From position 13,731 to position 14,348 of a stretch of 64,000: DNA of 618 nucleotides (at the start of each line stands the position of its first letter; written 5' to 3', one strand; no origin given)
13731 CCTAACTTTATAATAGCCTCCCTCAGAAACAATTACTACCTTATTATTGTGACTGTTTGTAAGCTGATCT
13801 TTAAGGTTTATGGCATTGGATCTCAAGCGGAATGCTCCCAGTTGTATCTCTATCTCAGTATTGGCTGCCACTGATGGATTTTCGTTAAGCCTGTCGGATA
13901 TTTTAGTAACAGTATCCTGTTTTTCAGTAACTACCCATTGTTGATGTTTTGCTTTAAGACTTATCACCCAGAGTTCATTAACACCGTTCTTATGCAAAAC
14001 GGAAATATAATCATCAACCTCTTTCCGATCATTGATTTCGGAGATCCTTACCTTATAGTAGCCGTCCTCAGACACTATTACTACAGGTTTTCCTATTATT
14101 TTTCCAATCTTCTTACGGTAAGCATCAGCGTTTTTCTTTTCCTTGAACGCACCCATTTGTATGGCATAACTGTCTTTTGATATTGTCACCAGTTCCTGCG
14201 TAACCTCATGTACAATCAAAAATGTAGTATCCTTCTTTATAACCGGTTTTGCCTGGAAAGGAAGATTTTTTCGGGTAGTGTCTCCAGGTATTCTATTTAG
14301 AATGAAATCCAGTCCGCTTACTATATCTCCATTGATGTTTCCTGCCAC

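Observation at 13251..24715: Seven-gene chaperone-usher-like pilus operon built from DUF4402 subunits in a Bacteroidota genome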

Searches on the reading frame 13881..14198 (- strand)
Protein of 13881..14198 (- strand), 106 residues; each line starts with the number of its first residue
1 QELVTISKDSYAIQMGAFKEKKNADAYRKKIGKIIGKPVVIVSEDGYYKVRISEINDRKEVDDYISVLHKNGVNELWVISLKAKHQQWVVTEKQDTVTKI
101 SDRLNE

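Call 102: search_protein_families(library=pfam, proteins=[window:13881-14198:-], max_evalue=1)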
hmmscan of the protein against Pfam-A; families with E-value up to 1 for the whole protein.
window:13881-14198:- (106 aa): 3 families
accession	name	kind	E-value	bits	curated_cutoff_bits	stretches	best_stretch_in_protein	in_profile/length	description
PF05036.18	SPOR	-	4.8e-13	49.7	21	1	8-74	2-71/76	SPOR domain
PF02829.19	3H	-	0.018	15.7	25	1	40-106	27-93/97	3H domain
PF15613.11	WSD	-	0.14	12.8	25.4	0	50-76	33-59/69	Williams-Beuren syndrome DDT (WSD), D-TOX E motif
